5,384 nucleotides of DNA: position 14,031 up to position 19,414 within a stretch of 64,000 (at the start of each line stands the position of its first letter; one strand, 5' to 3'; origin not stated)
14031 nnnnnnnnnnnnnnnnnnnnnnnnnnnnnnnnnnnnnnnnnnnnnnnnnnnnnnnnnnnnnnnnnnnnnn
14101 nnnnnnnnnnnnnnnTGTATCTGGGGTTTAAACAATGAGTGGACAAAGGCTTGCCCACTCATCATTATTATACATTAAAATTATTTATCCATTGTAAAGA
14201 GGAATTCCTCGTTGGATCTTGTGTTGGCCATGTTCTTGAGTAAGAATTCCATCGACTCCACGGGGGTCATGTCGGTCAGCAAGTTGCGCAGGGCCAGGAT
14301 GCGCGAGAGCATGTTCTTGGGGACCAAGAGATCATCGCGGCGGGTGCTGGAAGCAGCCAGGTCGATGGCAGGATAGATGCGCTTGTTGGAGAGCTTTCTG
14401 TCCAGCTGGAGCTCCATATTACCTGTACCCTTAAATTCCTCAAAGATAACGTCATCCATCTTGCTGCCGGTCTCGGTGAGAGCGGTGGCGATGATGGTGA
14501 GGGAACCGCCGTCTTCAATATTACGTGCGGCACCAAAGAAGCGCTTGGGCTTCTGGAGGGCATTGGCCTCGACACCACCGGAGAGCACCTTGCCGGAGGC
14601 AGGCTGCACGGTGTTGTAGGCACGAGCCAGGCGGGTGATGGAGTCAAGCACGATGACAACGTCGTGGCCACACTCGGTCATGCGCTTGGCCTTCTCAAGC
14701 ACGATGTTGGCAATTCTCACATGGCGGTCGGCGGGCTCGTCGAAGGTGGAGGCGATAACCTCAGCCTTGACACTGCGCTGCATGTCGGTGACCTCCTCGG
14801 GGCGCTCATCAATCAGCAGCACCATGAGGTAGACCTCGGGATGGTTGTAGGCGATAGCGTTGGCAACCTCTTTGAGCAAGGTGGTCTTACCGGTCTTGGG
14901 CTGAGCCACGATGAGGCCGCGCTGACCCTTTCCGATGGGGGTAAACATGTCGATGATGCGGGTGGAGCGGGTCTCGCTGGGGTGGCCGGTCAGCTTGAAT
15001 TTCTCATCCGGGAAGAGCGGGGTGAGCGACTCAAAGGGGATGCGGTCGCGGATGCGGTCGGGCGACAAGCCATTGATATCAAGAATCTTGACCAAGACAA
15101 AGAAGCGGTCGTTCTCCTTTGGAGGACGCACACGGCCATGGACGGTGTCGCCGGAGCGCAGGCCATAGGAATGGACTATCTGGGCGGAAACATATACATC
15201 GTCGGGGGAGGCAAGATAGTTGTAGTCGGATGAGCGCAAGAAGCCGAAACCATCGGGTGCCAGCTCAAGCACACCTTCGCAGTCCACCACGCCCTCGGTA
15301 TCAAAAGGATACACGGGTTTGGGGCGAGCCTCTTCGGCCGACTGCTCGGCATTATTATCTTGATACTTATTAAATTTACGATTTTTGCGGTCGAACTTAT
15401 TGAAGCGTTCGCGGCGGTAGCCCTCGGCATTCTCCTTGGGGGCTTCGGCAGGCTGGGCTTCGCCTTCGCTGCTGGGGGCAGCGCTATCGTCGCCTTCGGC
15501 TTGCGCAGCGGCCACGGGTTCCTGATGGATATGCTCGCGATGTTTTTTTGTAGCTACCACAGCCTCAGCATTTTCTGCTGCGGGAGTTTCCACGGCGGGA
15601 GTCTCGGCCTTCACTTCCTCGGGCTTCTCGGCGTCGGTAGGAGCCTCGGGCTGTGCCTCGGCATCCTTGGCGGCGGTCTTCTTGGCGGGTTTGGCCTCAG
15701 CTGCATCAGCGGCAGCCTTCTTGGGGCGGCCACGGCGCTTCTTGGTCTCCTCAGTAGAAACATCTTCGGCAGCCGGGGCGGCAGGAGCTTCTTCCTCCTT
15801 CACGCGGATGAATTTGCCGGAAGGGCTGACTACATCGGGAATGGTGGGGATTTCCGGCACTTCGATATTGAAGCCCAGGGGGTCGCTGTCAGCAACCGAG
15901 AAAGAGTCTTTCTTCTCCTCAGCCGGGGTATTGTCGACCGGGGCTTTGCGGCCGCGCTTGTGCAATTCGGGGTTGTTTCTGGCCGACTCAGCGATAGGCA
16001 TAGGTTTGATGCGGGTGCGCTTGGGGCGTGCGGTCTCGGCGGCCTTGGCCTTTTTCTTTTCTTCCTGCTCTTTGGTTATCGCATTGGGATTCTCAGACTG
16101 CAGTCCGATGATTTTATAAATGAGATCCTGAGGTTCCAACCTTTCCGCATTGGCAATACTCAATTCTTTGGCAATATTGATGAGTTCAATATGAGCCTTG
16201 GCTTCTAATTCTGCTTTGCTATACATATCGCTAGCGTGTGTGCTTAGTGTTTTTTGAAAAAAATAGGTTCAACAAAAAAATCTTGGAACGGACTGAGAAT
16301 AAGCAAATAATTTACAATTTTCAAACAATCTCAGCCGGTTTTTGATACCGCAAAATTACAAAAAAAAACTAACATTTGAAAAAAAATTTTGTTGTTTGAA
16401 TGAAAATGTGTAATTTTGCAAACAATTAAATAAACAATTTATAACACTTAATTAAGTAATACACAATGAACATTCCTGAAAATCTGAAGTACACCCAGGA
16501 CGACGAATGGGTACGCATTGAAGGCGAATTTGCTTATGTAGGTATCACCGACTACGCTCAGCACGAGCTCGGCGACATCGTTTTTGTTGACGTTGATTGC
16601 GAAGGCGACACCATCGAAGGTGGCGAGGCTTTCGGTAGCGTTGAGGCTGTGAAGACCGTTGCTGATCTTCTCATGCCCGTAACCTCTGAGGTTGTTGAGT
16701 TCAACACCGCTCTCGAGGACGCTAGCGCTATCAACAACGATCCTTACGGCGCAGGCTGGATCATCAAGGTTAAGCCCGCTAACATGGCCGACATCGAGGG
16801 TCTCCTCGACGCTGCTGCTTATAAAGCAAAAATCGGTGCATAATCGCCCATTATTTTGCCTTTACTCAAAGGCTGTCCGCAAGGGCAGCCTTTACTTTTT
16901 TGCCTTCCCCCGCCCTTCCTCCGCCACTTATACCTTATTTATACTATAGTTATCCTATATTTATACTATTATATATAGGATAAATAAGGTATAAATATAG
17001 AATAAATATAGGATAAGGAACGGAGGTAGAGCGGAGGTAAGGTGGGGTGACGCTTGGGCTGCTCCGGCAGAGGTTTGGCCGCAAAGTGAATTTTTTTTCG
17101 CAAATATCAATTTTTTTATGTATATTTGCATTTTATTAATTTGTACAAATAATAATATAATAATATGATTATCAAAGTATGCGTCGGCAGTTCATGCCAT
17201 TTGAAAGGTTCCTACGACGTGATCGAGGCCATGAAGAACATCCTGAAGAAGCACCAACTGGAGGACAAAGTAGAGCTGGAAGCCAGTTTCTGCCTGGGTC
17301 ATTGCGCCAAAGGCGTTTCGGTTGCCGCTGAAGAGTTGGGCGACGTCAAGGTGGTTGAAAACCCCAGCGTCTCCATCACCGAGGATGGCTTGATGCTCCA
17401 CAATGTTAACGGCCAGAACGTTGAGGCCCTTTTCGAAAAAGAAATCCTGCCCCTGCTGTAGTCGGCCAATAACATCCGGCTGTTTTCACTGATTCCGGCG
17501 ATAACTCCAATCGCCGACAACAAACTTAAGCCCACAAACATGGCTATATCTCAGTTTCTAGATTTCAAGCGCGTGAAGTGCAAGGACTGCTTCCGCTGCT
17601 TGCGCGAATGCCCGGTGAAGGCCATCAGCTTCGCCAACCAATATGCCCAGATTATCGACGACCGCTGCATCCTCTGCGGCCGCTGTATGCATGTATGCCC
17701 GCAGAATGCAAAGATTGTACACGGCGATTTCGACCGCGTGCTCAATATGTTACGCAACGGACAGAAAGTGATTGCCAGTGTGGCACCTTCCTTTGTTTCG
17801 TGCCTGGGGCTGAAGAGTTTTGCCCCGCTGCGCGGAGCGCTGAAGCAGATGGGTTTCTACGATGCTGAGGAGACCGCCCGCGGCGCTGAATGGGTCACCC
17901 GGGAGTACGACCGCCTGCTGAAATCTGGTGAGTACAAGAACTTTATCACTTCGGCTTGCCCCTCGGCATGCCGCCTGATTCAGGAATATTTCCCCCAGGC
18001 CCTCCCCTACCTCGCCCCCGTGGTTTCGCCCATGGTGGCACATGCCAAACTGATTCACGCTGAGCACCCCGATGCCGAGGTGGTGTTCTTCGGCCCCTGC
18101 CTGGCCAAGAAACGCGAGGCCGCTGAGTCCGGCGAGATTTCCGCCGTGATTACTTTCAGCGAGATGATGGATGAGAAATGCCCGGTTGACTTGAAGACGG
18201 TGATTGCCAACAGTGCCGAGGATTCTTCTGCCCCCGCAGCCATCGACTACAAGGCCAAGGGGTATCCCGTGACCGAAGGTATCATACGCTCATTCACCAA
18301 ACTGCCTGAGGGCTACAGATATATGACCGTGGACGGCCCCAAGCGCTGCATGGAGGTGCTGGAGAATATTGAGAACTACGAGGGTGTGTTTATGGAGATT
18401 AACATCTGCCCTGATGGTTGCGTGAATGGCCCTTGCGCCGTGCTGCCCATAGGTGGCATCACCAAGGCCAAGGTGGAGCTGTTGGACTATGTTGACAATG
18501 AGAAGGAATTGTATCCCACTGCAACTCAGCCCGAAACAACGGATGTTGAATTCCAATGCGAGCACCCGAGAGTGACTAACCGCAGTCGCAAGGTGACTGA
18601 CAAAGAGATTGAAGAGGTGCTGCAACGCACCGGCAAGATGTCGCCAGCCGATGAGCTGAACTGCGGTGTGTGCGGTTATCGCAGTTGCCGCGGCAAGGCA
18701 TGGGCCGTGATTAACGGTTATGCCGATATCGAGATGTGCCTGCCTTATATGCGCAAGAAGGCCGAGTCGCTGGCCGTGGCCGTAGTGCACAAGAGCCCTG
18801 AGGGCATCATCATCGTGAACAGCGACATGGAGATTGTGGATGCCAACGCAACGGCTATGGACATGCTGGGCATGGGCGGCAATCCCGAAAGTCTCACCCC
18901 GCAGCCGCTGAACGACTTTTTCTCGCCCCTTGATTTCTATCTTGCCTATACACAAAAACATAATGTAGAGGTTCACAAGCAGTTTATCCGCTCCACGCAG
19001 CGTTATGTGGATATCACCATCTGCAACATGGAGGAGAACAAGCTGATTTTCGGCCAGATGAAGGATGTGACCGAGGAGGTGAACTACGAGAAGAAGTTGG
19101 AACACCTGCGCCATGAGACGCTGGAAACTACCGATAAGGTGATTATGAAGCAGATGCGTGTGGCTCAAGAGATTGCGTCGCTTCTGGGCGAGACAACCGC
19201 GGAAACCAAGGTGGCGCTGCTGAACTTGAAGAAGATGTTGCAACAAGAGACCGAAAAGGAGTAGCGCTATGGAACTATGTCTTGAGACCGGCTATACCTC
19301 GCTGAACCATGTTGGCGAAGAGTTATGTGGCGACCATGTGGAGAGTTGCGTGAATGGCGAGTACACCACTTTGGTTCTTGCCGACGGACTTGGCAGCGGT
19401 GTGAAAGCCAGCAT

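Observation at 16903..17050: Family of quasi-palindromic intergenic elements built from shuffled, phased 11-bp modules (copies at 16.9, 29.3 and 54.4 kb)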

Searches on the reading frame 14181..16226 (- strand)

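Call 73: search_protein_families(library=pfam, proteins=[window:14181-16226:-], max_evalue=0.00001)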
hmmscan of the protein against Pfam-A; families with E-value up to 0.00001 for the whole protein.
window:14181-16226:- (681 aa): 3 families
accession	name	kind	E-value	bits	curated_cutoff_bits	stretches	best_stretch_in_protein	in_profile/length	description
PF00006.31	ATP-synt_ab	-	8.5e-29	101.2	29.5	1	422-627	2-212/213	ATP synthase alpha/beta family, nucleotide-binding domain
PF07497.18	Rho_RNA_bind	-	1.1e-27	96.1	27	1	317-390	2-73/73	Rho termination factor, RNA-binding domain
PF07498.18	Rho_N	-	3.8e-06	27.2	24.9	0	6-46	1-41/43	Rho termination factor, N-terminal domain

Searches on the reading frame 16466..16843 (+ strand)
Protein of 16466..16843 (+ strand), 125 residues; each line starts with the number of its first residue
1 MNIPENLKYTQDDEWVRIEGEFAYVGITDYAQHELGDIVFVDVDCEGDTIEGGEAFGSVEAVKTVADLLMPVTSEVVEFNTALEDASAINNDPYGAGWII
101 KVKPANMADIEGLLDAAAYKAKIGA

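Call 21: search_protein_families(library=pfam, proteins=[window:16466-16843:+])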
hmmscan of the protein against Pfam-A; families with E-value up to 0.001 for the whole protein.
window:16466-16843:+ (125 aa): 1 family
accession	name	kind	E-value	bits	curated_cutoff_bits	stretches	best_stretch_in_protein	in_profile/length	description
PF01597.25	GCV_H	-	5.6e-37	126.8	22.2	1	7-122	1-118/122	Glycine cleavage H-protein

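Call 22: find_encoding_contigs(protein=window:16466-16843:+, flank=2500, max_places=10)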
Protein window:16466-16843:+ (125 aa): 23 contigs read that carry it; 10 places shown.
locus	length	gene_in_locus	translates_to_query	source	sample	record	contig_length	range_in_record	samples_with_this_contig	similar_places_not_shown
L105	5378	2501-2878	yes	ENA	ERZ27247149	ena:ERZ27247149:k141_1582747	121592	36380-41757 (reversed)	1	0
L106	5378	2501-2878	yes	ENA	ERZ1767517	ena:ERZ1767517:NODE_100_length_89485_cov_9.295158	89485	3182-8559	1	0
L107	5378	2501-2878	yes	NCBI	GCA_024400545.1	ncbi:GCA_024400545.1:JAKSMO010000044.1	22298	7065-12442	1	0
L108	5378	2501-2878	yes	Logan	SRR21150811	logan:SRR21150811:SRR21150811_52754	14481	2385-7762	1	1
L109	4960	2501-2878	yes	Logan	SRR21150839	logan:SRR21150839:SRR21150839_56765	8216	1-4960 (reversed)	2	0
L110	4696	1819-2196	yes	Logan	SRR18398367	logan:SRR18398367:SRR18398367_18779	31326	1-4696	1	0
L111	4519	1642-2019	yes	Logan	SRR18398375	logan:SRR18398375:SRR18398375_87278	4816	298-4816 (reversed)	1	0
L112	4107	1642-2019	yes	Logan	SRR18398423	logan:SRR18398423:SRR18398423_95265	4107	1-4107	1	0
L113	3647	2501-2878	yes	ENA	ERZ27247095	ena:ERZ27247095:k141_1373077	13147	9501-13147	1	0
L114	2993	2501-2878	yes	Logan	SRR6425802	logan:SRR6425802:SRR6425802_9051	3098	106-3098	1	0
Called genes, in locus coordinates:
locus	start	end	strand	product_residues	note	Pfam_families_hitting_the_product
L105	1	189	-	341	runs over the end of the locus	PF01212:Beta_elim_lyase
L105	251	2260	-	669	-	PF07498:Rho_N, PF07497:Rho_RNA_bind, PF00006:ATP-synt_ab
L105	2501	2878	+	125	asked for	PF01597:GCV_H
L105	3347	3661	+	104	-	PF00085:Thioredoxin, PF13899:Thioredoxin_7 (weak), PF13098:Thioredoxin_2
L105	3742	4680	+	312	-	PF01882:DUF58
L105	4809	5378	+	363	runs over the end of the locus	PF00871:Acetate_kinase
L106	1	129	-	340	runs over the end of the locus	PF01212:Beta_elim_lyase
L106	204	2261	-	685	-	PF07498:Rho_N (weak), PF07497:Rho_RNA_bind, PF00006:ATP-synt_ab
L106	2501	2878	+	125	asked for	PF01597:GCV_H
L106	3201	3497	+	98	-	PF01257:2Fe-2S_thioredx (weak)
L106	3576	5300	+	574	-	PF12838:Fer4_7, PF13187:Fer4_9 (weak), PF13237:Fer4_10 (weak), PF14697:Fer4_21 (weak), PF25160:LdpA_Fe-S-bd (weak), PF00037:Fer4 (weak), PF02906:Fe_hyd_lg_C, PF04060:FeS, +2 more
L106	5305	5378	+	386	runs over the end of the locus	PF07228:SpoIIE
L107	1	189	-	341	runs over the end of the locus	PF01212:Beta_elim_lyase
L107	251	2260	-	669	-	PF07498:Rho_N, PF07497:Rho_RNA_bind, PF00006:ATP-synt_ab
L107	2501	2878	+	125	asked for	PF01597:GCV_H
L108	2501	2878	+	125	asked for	PF01597:GCV_H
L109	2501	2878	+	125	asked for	PF01597:GCV_H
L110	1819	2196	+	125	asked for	PF01597:GCV_H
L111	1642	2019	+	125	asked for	PF01597:GCV_H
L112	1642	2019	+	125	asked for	PF01597:GCV_H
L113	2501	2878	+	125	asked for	PF01597:GCV_H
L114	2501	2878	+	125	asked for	PF01597:GCV_H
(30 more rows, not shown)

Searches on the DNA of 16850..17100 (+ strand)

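Call 45: search_rna_families(source=window, start=16850, end=17100, threshold=evalue, max_evalue=10)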
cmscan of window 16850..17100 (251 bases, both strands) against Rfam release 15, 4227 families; matches with E-value up to 10: 27.
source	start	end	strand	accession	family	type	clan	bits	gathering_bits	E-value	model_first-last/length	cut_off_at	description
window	16904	17040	-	RF04202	MIR5380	Gene; miRNA;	-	48.4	150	3.7e-09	1-137/137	no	MIR5380 microRNA precursor family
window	16901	17043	-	RF04209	MIR7533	Gene; miRNA;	-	38.6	230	1.5e-06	1-249/249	no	MIR7533 microRNA precursor family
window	16903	17041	-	RF04205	MIR2606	Gene; miRNA;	-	35.8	139.7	0.00047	15-151/165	no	MIR2606 microRNA precursor family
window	16907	17037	-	RF04174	MIR4208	Gene; miRNA;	-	33.2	140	0.0014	18-172/191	no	MIR4208 microRNA precursor family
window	16906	17038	-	RF01001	mir-609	Gene; miRNA;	-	29.6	98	0.00057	1-92/92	no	mir-609 microRNA precursor family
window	16896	17050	+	RF04174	MIR4208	Gene; miRNA;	-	28.9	140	0.011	1-191/191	no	MIR4208 microRNA precursor family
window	16901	17044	+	RF04209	MIR7533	Gene; miRNA;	-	28.2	230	0.0005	1-249/249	no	MIR7533 microRNA precursor family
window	16903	17041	-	RF01005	MIR530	Gene; miRNA;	-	26.8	85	0.0029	13-162/172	no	MIR530 microRNA precursor family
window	16891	17051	+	RF01005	MIR530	Gene; miRNA;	-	26.8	85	0.0029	1-172/172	no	MIR530 microRNA precursor family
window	16903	17042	-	RF03933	MIR6445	Gene; miRNA;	-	26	100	0.0029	1-117/117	no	MIR6445 microRNA precursor family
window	16909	17035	+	RF04205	MIR2606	Gene; miRNA;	-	25.2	139.7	0.087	1-165/165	no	MIR2606 microRNA precursor family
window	16953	17094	+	RF04323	Pestivirus-3UTR-SLIV-SLII-BVDV-1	Gene; sRNA;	CL00151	25.1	90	0.46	1-128/128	no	Pestivirus 3' UTR SLIV and SLII bovine viral diarrhea virus (BVDV-1)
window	16916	17028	-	RF03578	mir-3910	Gene; miRNA;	-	23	95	0.02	1-82/82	no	mir-3910 microRNA precursor family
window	16909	17035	-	RF04240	mir-4716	Gene; miRNA;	-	22.8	76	0.014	1-84/84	no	mir-4716 microRNA precursor family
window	16904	17040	-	RF04170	MIR7723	Gene; miRNA;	-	22.1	200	0.019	1-235/235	no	MIR7723 microRNA precursor family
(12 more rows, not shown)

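Call 51: search_dna_similar(query=window:16890-17060:+, collection=plasmids, mode=distant, max_evalue=0.01)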
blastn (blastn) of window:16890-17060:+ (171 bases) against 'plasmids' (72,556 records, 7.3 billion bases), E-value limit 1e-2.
No match.

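Call 52: search_dna_similar(query=window:16890-17060:+, collection=phages, mode=distant, max_evalue=0.01)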
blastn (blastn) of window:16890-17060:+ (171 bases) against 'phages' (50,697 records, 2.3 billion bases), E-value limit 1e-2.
No match.
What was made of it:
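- On Classical MITE: There was no match in plasmid or phage collections (calls 51, 52).
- Tried and rejected: Plasmid or phage origin: no BLAST match (calls 51, 52).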

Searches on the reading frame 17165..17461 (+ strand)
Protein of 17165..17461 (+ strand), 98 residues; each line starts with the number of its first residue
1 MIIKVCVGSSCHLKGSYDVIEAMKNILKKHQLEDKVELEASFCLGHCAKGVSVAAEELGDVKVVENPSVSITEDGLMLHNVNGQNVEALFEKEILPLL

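Call 21: search_protein_families(library=pfam, proteins=[window:17165-17461:+])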
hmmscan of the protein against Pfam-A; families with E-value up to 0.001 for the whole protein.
window:17165-17461:+ (98 aa): 1 family
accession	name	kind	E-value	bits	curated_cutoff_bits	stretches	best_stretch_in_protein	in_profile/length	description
PF01257.25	2Fe-2S_thioredx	-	5.3e-07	30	24.8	1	2-50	67-119/145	Thioredoxin-like [2Fe-2S] ferredoxin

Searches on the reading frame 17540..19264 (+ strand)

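Call 21: search_protein_families(library=pfam, proteins=[window:17540-19264:+])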
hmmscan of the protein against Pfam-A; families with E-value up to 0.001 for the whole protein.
window:17540-19264:+ (574 aa): 13 families
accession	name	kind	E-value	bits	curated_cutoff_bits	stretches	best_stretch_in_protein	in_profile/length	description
PF02906.19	Fe_hyd_lg_C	-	2.3e-39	135.9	22.1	1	75-298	1-245/245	Iron only hydrogenase large subunit, C-terminal domain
PF04060.18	FeS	-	2e-09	37.5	23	1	373-402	4-33/33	Putative Fe-S cluster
PF13237.11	Fer4_10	-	4.8e-08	33.2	25.5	2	12-54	7-53/53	4Fe-4S dicluster domain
PF12838.12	Fer4_7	-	7.2e-08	33.2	27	1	13-57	1-52/52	4Fe-4S dicluster domain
PF13426.13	PAS_9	-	2.9e-07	31.2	27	1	420-512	1-103/103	PAS domain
PF14697.11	Fer4_21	-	5.1e-07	30.2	35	1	12-55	6-53/59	4Fe-4S dicluster domain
PF00037.32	Fer4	-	1.3e-06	28.4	21.1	1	37-57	2-22/24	4Fe-4S binding domain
PF25160.1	LdpA_Fe-S-bd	-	2.3e-06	27.7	27.6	1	16-56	4-41/49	LdpA Fe-S cluster-binding domain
PF13187.11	Fer4_9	-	1.5e-05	25.3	27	1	13-57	1-51/52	4Fe-4S dicluster domain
PF12837.12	Fer4_6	-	1.5e-05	25.1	25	0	37-56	3-22/24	4Fe-4S binding domain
PF00989.32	PAS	-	0.00011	22.6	22.6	1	414-477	5-69/113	PAS fold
PF13188.13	PAS_8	-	0.00015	22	21.8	1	415-453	6-47/65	PAS domain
PF12797.12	Fer4_2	-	0.00039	20.6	24.5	1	39-54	6-21/22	4Fe-4S binding domain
